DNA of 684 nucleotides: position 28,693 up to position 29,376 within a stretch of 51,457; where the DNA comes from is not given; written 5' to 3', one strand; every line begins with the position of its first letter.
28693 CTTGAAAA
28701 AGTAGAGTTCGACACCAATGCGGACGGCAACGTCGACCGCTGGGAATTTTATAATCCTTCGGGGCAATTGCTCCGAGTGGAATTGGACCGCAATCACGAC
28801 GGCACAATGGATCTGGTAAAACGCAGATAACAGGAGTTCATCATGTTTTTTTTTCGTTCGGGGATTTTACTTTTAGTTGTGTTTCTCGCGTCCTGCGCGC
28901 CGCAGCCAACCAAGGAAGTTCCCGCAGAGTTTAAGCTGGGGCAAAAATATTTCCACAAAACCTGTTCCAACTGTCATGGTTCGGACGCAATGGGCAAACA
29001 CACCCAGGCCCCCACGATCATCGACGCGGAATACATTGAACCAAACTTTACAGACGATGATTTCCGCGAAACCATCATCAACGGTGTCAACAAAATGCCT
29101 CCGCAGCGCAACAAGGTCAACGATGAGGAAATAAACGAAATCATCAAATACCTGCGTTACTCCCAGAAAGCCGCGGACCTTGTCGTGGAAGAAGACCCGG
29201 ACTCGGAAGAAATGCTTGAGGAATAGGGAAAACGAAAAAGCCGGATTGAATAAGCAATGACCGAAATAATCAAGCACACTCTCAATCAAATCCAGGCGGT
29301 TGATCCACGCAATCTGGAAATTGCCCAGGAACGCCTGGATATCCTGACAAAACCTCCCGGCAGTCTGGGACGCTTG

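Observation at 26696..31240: Candidate undescribed envelope module for corrinoid acquisition: long TonB, Ca-repeat protein, cytochrome c lipoprotein and blade-repeat protein under B12-riboswitch control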

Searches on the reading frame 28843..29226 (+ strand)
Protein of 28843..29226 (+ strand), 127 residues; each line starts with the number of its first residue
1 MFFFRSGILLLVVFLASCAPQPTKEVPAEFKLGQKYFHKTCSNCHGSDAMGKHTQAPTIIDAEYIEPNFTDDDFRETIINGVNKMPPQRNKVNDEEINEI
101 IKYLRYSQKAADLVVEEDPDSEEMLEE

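Call 6: search_protein_families(library=pfam, proteins=[window:28843-29226:+], max_evalue=0.01)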
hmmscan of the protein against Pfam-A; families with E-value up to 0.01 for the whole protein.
window:28843-29226:+ (127 aa): 2 families
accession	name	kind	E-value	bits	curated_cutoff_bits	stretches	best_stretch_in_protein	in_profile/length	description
PF13442.11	Cytochrome_CBB3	-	2.5e-13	50.6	27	1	30-104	3-68/68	Cytochrome C oxidase, cbb3-type, subunit III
PF00034.26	Cytochrom_C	-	1.3e-09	39.7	21.3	1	31-106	2-88/90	Cytochrome c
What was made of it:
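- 28843..29226 (+): Monohaem class I cytochrome c lipoprotein with an acidic C-terminal tail. Seen only at the Nitrospinota B12 locus. PF13442 and PF00034 (call 6).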

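Call 26: search_protein_families(library=ncbifam, proteins=[window:28843-29226:+], max_evalue=0.001)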
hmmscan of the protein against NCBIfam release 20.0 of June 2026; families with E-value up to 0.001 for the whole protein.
window:28843-29226:+ (127 aa): 8 families
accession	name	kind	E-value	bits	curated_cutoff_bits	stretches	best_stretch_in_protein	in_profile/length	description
NF011054.0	PRK14486.1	equivalog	7.4e-11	42.1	447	1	21-109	206-292/294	putative bifunctional cbb3-type cytochrome c oxidase subunit II/cytochrome c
TIGR03872.1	cytochrome_MoxG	equivalog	3.5e-09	36.9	147.8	1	23-109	37-123/133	cytochrome c(L), periplasmic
NF045774.1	cytochro_C551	exception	1.3e-08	34.8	118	1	27-105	36-107/110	cytochrome c551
NF045773.1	cytochro_C550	exception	1.5e-08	34.6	125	1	32-104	51-116/118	cytochrome c550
NF050122.1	bc1_QcrC_actin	exception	2.1e-07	30.5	200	1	19-116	30-126/253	cytochrome bc1 complex diheme cytochrome c subunit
NF045930.1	Cytc6PetJCyano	equivalog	3.5e-06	26.9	135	1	10-104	8-102/110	cytochrome c6 PetJ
TIGR00782.1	ccoP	equivalog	2.2e-05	23.9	179.95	1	33-107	110-192/285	cytochrome-c oxidase, cbb3-type subunit III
TIGR03874.1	4cys_cytochr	equivalog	0.00099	18.9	161.75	0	33-92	36-91/143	c-type cytochrome, methanol metabolism-related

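Call 45: find_homologous_proteins(query=window:28843-29226:+, max_evalue=0.001)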
Query window:28843-29226:+ (127 aa): 687 proteins with E <= 0.001 among 692 candidates; the best 120 are listed.
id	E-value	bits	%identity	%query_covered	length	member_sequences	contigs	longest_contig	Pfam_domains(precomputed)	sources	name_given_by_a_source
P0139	3.3e-56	207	73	100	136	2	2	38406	PF13442.12,PF00034.27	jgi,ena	-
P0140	2.7e-53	197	71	91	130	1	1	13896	PF13442.12,PF00034.27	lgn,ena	-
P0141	3.7e-53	197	75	83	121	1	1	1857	PF13442.12,PF00034.27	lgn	-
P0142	7.3e-53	196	76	80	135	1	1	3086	PF13442.12,PF00034.27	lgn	-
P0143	7.3e-53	196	71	89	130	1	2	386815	PF13442.12,PF00034.27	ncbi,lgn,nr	ncbi:MAG: hypothetical protein NPINA01_28090 [Nitrospinaceae bacterium]|nr:MAG: hypothetical protein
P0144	8.6e-53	196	69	100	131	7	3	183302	PF13442.12,PF00034.27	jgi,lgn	-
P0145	1.6e-52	195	68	91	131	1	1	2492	PF13442.12,PF00034.27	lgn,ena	-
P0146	1.1e-51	192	73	87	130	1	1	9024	PF13442.12,PF00034.27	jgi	jgi:mono/diheme cytochrome c family protein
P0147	2.0e-51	191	74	84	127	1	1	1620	PF13442.12,PF00034.27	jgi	-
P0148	2.2e-51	191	69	90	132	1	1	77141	PF13442.12,PF00034.27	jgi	jgi:mono/diheme cytochrome c family protein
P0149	4.7e-51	190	66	100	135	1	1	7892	PF13442.12,PF00034.27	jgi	-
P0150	5.8e-51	190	66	91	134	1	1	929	PF13442.12,PF00034.27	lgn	-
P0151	6.4e-51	189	70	91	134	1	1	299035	PF13442.12,PF00034.27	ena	-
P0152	9.8e-51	189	68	90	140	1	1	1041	PF13442.12,PF00034.27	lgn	-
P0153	1.1e-50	189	67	91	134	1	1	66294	PF13442.12,PF00034.27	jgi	-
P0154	1.2e-50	189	67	100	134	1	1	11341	PF13442.12,PF00034.27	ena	-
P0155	1.5e-50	188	70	91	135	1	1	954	PF13442.12,PF00034.27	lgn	-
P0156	1.6e-50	188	73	84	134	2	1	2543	PF13442.12,PF00034.27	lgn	-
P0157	2.4e-50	188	74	83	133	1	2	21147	PF13442.12,PF00034.27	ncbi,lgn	-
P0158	2.6e-50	188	69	91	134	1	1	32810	PF13442.12,PF00034.27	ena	-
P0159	3.6e-50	187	67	91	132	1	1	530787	PF13442.12,PF00034.27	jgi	jgi:mono/diheme cytochrome c family protein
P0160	5.7e-50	186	68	91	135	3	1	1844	PF13442.12,PF00034.27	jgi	jgi:mono/diheme cytochrome c family protein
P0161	6.2e-50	186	70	87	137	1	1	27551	PF13442.12,PF00034.27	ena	-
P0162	6.5e-50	186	73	79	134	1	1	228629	PF13442.12,PF00034.27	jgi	jgi:cytochrome c553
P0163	1.0e-49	186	67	88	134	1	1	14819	PF13442.12,PF00034.27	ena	-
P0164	1.2e-49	185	67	88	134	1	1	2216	PF13442.12,PF00034.27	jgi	-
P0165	1.7e-49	185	65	91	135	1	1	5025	PF13442.12,PF00034.27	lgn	-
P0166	2.0e-49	185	68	89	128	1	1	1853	PF13442.12,PF00034.27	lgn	-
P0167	4.2e-49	184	71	83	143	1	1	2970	PF13442.12,PF00034.27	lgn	-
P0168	6.6e-49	183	71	83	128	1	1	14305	PF13442.12,PF00034.27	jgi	jgi:mono/diheme cytochrome c family protein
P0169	6.9e-49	183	72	83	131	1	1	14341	PF13442.12,PF00034.27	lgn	-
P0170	9.2e-49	183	70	91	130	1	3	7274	PF13442.12,PF00034.27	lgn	-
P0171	1.0e-48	182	70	77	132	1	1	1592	PF13442.12,PF00034.27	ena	-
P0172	1.2e-48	182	73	85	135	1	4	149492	PF13442.12,PF00034.27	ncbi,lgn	-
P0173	1.5e-48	182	66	91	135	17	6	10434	PF13442.12,PF00034.27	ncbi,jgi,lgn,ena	-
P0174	3.3e-48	181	63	88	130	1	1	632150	PF13442.12,PF00034.27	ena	-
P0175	3.4e-48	181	68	85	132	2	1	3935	PF13442.12,PF00034.27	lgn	-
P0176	3.6e-48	181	67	91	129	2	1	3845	PF13442.12,PF00034.27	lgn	-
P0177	3.8e-48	181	66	94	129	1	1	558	PF13442.12,PF00034.27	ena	-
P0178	6.6e-48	180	67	87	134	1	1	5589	PF13442.12,PF00034.27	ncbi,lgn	ncbi:MAG: c-type cytochrome [Nitrospinales bacterium]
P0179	8.8e-48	179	69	85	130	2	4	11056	PF13442.12,PF00034.27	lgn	-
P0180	8.9e-48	179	66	92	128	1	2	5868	PF13442.12,PF00034.27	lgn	-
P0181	9.1e-48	179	64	100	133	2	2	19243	PF13442.12,PF00034.27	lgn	-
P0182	9.4e-48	179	65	91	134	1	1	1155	PF13442.12,PF00034.27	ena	-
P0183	1.0e-47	179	65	91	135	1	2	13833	PF13442.12,PF00034.27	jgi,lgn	-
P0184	1.3e-47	179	66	84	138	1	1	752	PF13442.12,PF00034.27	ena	-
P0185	1.6e-47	179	64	100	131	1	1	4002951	PF13442.12,PF00034.27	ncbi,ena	-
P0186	1.8e-47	178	65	85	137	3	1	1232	PF13442.12,PF00034.27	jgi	-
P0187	1.8e-47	178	63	91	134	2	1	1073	PF13442.12,PF00034.27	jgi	-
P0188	1.8e-47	178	67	85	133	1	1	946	PF13442.12,PF00034.27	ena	-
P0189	1.8e-47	178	65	83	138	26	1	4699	PF13442.12,PF00034.27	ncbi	-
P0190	2.1e-47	178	69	80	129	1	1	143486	PF13442.12,PF00034.27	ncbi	-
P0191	2.2e-47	178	68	83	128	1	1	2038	PF13442.12,PF00034.27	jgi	jgi:mono/diheme cytochrome c family protein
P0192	2.4e-47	178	69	83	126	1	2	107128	PF13442.12,PF00034.27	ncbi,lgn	ncbi:MAG: c-type cytochrome [Nitrospinales bacterium]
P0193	2.7e-47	178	64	91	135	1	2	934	PF13442.12,PF00034.27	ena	-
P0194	2.7e-47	178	64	91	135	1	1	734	PF13442.12,PF00034.27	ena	-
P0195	3.1e-47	178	64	85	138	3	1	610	PF13442.12,PF00034.27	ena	-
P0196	3.2e-47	178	69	78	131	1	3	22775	PF13442.12,PF00034.27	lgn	-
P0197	3.3e-47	178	63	85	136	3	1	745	PF13442.12,PF00034.27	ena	-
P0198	3.8e-47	177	66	85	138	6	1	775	PF13442.12,PF00034.27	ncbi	-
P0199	3.9e-47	177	66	86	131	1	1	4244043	PF13442.12,PF00034.27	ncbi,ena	-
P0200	4.0e-47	177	64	85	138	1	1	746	PF13442.12,PF00034.27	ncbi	-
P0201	4.4e-47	177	66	88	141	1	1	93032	PF13442.12,PF00034.27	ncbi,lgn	-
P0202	4.5e-47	177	72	83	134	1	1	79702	PF13442.12,PF00034.27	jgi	jgi:mono/diheme cytochrome c family protein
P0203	4.7e-47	177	61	91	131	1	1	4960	PF13442.12,PF00034.27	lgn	-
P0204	7.2e-47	176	68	90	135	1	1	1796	PF13442.12,PF00034.27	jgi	-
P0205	7.3e-47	176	62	90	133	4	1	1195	PF13442.12,PF00034.27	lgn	-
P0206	7.5e-47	176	63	89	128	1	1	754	PF13442.12,PF00034.27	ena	-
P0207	7.5e-47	176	68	87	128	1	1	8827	PF13442.12,PF00034.27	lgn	-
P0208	9.5e-47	176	61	94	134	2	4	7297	PF13442.12,PF00034.27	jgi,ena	-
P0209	1.1e-46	176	65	89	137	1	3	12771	PF13442.12,PF00034.27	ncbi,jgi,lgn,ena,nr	ncbi:MAG: cytochrome c [Nitrospinota bacterium]|nr:cytochrome c [Nitrospinota bacterium]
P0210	1.2e-46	176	64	85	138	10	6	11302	PF13442.12,PF00034.27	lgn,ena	-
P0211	1.2e-46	176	61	100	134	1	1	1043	PF13442.12,PF00034.27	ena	-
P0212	1.2e-46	176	63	90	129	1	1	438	PF13442.12,PF00034.27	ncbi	-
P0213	1.2e-46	176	64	85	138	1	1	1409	PF13442.12,PF00034.27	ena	-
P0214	1.3e-46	176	63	85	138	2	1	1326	PF13442.12,PF00034.27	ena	-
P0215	1.4e-46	175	65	94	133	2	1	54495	PF13442.12,PF00034.27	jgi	jgi:mono/diheme cytochrome c family protein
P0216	1.7e-46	175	64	84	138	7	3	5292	PF13442.12,PF00034.27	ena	-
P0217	1.7e-46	175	68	85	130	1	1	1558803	PF13442.12,PF00034.27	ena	-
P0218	1.8e-46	175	63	91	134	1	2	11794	PF13442.12,PF00034.27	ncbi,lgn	-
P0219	1.8e-46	175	64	95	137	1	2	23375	PF13442.12,PF00034.27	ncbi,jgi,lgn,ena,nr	ncbi:MAG: cytochrome c [Nitrospinota bacterium]|nr:cytochrome c [Nitrospinota bacterium]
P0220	2.0e-46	175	69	78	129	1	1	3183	PF13442.12,PF00034.27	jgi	jgi:mono/diheme cytochrome c family protein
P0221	2.0e-46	175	63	85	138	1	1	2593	PF13442.12,PF00034.27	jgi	-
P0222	2.1e-46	175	60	100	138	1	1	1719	PF13442.12,PF00034.27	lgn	-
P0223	2.3e-46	175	63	89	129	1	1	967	PF13442.12,PF00034.27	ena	-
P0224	2.3e-46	175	65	83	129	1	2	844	PF13442.12,PF00034.27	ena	-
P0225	2.3e-46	175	68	83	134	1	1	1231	PF13442.12,PF00034.27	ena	-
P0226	2.5e-46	175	65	87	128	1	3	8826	PF13442.12,PF00034.27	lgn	-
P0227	2.6e-46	175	68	75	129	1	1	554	PF13442.12,PF00034.27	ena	-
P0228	3.1e-46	174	68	75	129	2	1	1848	PF13442.12,PF00034.27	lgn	-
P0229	3.2e-46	174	61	100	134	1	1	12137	PF13442.12,PF00034.27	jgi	jgi:mono/diheme cytochrome c family protein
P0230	3.2e-46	174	65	94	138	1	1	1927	PF13442.12,PF00034.27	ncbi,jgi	-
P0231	3.2e-46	174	64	85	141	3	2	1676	PF13442.12,PF00034.27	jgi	jgi:mono/diheme cytochrome c family protein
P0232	3.4e-46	174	67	91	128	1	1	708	PF13442.12,PF00034.27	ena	-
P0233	3.4e-46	174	65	89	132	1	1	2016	PF13442.12,PF00034.27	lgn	-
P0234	4.1e-46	174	67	77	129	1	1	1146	PF13442.12,PF00034.27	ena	-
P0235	4.1e-46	174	65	87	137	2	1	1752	PF13442.12,PF00034.27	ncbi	-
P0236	4.2e-46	174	59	100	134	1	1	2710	PF13442.12,PF00034.27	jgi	jgi:mono/diheme cytochrome c family protein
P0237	4.3e-46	174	61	84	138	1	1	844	PF13442.12,PF00034.27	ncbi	-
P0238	4.4e-46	174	64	84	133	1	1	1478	PF13442.12,PF00034.27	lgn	-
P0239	4.5e-46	174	68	89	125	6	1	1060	PF13442.12,PF00034.27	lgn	-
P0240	5.3e-46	174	66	84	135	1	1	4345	PF13442.12,PF00034.27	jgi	jgi:mono/diheme cytochrome c family protein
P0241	5.6e-46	174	63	85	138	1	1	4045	PF13442.12,PF00034.27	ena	-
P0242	5.8e-46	173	69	76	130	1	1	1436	PF13442.12,PF00034.27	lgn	-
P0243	6.2e-46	173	65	85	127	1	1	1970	PF13442.12,PF00034.27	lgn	-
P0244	6.5e-46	173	64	85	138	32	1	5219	PF13442.12,PF00034.27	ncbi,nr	ncbi:MAG: cytochrome c [Nitrospina sp.]|nr:MAG: cytochrome c [Nitrospina sp.]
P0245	6.5e-46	173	64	84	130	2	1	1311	PF13442.12,PF00034.27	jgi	jgi:mono/diheme cytochrome c family protein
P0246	6.5e-46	173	65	91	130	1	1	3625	PF13442.12,PF00034.27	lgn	-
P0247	6.5e-46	173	65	84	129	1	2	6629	PF13442.12,PF00034.27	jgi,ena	-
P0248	6.6e-46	173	62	94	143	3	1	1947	PF13442.12,PF00034.27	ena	-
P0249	7.3e-46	173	68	78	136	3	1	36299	PF13442.12,PF00034.27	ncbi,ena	-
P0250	7.4e-46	173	64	93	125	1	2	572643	PF13442.12,PF00034.27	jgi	jgi:mono/diheme cytochrome c family protein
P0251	8.5e-46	173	64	85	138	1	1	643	PF13442.12,PF00034.27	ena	-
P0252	8.8e-46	173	68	85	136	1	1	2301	PF13442.12,PF00034.27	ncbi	-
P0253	8.9e-46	173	67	85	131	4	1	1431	PF13442.12,PF00034.27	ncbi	-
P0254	9.3e-46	173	61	90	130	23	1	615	PF13442.12,PF00034.27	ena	-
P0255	9.4e-46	173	67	85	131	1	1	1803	PF13442.12,PF00034.27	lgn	-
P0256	9.5e-46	173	68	83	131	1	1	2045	PF13442.12,PF00034.27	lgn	-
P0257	9.6e-46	173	65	88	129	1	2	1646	PF13442.12,PF00034.27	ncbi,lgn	-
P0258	1.0e-45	173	68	87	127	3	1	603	PF13442.12,PF00034.27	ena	-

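Call 47: find_encoding_contigs(protein=P0185, flank=10000, max_places=1)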
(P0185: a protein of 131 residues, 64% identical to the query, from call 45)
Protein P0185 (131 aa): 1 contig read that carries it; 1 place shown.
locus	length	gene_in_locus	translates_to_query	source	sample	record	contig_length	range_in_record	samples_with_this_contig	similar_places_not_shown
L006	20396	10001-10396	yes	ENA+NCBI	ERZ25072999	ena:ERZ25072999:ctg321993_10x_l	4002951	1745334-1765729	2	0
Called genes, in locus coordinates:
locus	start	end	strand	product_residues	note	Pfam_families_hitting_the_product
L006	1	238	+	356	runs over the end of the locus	-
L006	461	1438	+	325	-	PF00142:Fer4_NifH (faint), PF01656:CbiA, PF10609:ParA, PF13614:AAA_31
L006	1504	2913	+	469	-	PF01743:PolyA_pol, PF12627:PolyA_pol_RNAbd, PF13735:tRNA_NucTran2_2 (weak)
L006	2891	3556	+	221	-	PF02230:Abhydrolase_2, PF03959:FSH1 (weak)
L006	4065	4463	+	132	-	PF01497:Peripla_BP_2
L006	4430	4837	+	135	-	PF01497:Peripla_BP_2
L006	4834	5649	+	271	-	PF02463:SMC_N, PF00005:ABC_tran, PF13175:AAA_15 (weak), PF13304:AAA_21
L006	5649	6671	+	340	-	PF01032:FecCD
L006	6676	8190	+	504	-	PF01656:CbiA, PF13500:AAA_26, PF07685:GATase_3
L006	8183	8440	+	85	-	-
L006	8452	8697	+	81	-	-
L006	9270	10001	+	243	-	-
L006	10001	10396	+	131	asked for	PF00034:Cytochrom_C (faint), PF13442:Cytochrome_CBB3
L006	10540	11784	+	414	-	PF00155:Aminotran_1_2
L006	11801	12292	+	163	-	PF01288:HPPK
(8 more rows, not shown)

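Call 48: find_encoding_contigs(protein=P0143, flank=10000, max_places=1)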
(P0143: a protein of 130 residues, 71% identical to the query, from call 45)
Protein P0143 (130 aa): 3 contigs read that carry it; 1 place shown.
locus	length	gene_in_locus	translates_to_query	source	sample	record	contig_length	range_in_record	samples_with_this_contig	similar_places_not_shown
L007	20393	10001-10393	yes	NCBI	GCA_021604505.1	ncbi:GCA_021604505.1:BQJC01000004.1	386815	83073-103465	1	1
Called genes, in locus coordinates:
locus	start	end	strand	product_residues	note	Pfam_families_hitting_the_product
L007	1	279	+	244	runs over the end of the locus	PF02654:CobS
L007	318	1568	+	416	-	PF02283:CobU, PF00881:Nitroreductase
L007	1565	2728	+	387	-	PF00155:Aminotran_1_2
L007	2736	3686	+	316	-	PF03186:CobD_Cbib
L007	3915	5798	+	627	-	PF07715:Plug, PF00593:TonB_dep_Rec_b-barrel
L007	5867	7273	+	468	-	PF01656:CbiA, PF13500:AAA_26, PF07685:GATase_3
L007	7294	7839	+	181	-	PF02572:CobA_CobO_BtuR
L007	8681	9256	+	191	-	PF13103:TonB_2 (weak), PF03544:TonB_C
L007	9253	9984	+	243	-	-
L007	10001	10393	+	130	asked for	PF13442:Cytochrome_CBB3, PF00034:Cytochrom_C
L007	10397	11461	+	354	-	PF02277:DBI_PRT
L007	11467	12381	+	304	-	-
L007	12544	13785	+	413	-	PF00155:Aminotran_1_2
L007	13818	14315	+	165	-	PF01288:HPPK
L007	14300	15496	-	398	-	PF22025:ThiI_fer, PF02926:THUMP, PF02568:ThiI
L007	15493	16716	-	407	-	PF00266:Aminotran_5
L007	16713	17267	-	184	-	PF02441:Flavoprotein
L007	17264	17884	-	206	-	PF02223:Thymidylate_kin, PF13521:AAA_28 (weak)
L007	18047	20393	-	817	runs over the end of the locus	PF11845:Tll0287-like, PF00015:MCPsignal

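Call 49: find_encoding_contigs(protein=P0210, flank=10000, max_places=2)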
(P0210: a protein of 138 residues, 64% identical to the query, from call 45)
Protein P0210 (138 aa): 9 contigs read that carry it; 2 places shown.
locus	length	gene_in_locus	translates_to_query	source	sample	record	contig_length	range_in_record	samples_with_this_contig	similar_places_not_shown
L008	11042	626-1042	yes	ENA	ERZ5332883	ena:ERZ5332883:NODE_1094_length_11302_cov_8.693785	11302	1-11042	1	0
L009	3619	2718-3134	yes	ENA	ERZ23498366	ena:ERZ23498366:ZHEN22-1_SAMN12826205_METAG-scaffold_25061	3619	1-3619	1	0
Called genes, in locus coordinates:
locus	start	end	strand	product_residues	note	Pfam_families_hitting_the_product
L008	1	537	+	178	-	?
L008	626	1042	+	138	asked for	PF13442:Cytochrome_CBB3, PF00034:Cytochrom_C (weak)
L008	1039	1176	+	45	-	-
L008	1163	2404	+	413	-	PF00155:Aminotran_1_2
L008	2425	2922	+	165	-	PF01288:HPPK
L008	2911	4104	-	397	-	PF22025:ThiI_fer, PF02926:THUMP, PF02568:ThiI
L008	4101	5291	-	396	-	PF00266:Aminotran_5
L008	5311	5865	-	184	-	PF02441:Flavoprotein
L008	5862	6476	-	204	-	PF13521:AAA_28 (weak), PF02223:Thymidylate_kin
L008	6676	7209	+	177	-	-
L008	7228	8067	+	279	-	PF00226:DnaJ, PF01556:DnaJ_C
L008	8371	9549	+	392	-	PF25917:BSH_RND (weak), PF25973:BSH_CzcB (weak), PF25881:HH_YBHG, PF25876:HH_MFP_RND (weak), PF25954:Beta-barrel_RND_2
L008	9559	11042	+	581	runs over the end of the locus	?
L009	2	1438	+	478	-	?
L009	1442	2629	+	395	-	PF03544:TonB_C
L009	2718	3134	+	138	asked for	PF13442:Cytochrome_CBB3, PF00034:Cytochrom_C (weak)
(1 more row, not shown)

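Call 52: find_related_loci(query=A3, collection=genome_contigs, flank=10000)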
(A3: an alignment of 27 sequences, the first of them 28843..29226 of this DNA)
Query A3 (127 aa) in genome_contigs; peptide patterns used: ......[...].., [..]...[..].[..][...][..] (x = any residue, [..] = any of these).
90 stretches matched a pattern; 68 encode a relative of the query (tblastn E <= 1e-3); 68 distinct loci.
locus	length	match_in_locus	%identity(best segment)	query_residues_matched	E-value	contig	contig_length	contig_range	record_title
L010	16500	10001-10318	74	9-114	1e-53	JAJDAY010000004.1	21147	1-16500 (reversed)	MAG: Nitrospinaceae bacterium isolate OFTM181 OFTM181_3, whole genome shotgun sequence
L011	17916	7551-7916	64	2-122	3e-52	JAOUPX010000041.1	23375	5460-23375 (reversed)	MAG: Nitrospinota bacterium isolate 8_1_Oct_SF_Bin69 8_1_Oct_SF_Bin69_scaffold_881_c1, whole genome shotgun sequence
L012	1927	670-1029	65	8-127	8e-53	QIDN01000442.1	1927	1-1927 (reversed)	MAG: Nitrospirae bacterium isolate SZUA-226 Ga0063294_10096722, whole genome shotgun sequence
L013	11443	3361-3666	73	10-111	4e-52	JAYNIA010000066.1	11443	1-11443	MAG: Nitrospinota bacterium isolate 139544_COM_vamb_bins.tsv.103 NODE_6896_length_11443_cov_9.918686, whole genome shotg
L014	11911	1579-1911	67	8-118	2e-51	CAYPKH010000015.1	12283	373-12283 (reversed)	MAG TPA_asm: uncultured Nitrospina sp. isolate binchicken_co61_41 genome assembly, contig: NODE_794_length_12283_cov_11.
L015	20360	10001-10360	62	6-125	2e-51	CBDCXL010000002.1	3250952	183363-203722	MAG: Nitrospinales bacterium isolate 4e79c772-6b72-4db0-bd25-b8212fbdc190 genome assembly, contig: contig_2, whole genom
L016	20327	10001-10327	73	4-111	6e-51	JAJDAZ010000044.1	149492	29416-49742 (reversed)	MAG: Nitrospinaceae bacterium isolate OFTM191 OFTM191_43, whole genome shotgun sequence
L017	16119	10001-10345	64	1-115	5e-51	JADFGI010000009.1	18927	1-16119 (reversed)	MAG: Nitrospinota bacterium isolate B2T1L10 B2T1L10_NODE4092, whole genome shotgun sequence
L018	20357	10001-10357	64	1-117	3e-50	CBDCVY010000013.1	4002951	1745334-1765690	MAG: Nitrospinaceae bacterium isolate b0709e44-287e-4b74-9289-be2073200a22 genome assembly, contig: contig_13, whole gen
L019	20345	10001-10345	68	1-113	4e-50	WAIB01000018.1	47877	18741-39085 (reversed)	MAG: Nitrospinota bacterium isolate GoM_MAG_111B NODE_18_length_47877_cov_3.125277, whole genome shotgun sequence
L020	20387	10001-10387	59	1-127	9e-50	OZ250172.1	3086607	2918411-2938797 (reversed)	MAG: Nitrospinaceae bacterium isolate cd866322-5d00-4b03-892d-fccb04dfdca5 genome assembly, chromosome: 1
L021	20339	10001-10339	66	4-115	6e-50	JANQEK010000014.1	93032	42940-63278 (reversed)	MAG: Nitrospinaceae bacterium isolate PL23a_bin.2 k99_1524366, whole genome shotgun sequence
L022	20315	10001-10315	69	11-115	1e-49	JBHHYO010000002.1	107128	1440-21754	MAG: Nitrospinales bacterium isolate Maj_2_bin.45 NODE_17_length_107128_cov_13.274159, whole genome shotgun sequence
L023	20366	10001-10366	61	2-123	2e-49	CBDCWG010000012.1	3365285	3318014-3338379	MAG: Nitrospinales bacterium isolate a2619a5f-0194-4d6d-9150-7445cf304463 genome assembly, contig: contig_12, whole geno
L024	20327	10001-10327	66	7-115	3e-49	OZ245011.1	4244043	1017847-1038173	MAG: Nitrospinaceae bacterium isolate 04370925-b84a-440d-9222-898c7f7ce6c7 genome assembly, chromosome: 1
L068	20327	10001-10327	58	8-113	9e-39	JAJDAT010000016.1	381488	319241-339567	MAG: Nitrospinia bacterium isolate OFTM166 OFTM166_15, whole genome shotgun sequence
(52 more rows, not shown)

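Call 63: search_solved_structures(query=A3, max_evalue=0.001)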
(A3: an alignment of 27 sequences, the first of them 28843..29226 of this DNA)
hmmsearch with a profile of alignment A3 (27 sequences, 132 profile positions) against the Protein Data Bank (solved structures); distinct sequences matched with E-value up to 0.001: 35.
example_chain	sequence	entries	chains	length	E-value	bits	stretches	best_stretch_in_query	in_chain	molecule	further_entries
3mk7_C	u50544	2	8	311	1.5e-14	57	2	21-106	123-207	Cytochrome c oxidase, cbb3-type, subunit P | Cbb3-type cytochrome c oxidase subunit CcoP1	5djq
8smr_G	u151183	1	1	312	4.1e-12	49.1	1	24-103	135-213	Cbb3-type cytochrome c oxidase subunit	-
6xkx_p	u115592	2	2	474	4.1e-11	45.9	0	21-65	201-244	Cbb3-type cytochrome c oxidase subunit CcoP,Cytochrome c-type cyt cy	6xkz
7o38_A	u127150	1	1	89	1.7e-10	43.9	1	35-106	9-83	Cytochrome c-552 Ks_3357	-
8snh_G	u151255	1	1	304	1.7e-10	43.9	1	22-106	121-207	Cbb3-type cytochrome c oxidase subunit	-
7c90_A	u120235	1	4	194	4.6e-10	42.5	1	29-120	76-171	Cytochrome c, mono-and diheme variant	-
6xkw_p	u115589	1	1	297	8.2e-09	38.5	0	21-65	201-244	Cbb3-type cytochrome c oxidase subunit CcoP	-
9g83_v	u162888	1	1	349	1.2e-08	38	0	32-82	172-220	Cbb3-type cytochrome c oxidase subunit CcoP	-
6hwh_M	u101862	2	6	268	3.9e-07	33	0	16-97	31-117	Cytochrome bc1 complex cytochrome c subunit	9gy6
8ovc_O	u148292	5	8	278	4.5e-07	32.8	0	16-97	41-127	Cytochrome bc1 complex cytochrome c subunit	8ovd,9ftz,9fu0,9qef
6adq_C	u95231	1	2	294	5.6e-07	32.5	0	16-96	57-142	Cytochrome bc1 complex cytochrome c subunit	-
2d0w_A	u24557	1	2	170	1.8e-06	30.9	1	21-113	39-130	cytochrome cL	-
5mxz_A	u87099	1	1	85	4.3e-06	29.7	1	33-105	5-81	Cytochrome c-552 Ks_3358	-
9wcx_U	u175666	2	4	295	4.7e-06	29.6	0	17-61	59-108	Cytochrome bc1 complex cytochrome c subunit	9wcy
7rh5_O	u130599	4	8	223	6.4e-06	29.1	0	31-97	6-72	Cytochrome bc1 complex cytochrome c subunit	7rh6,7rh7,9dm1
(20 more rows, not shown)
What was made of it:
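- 28843..29226 (+): Closest solved structures are CcoP haem domains (call 63).
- On Class I c-type cytochrome: The profile matches CcoP haem domains at E = 1.5e-14 (call 63).
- The cyt c domain most resembles respiratory electron carriers (CcoP domains, c552; call 63). The cyt c is most similar to CcoP haem domains and small soluble cytochromes (calls 26, 63).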
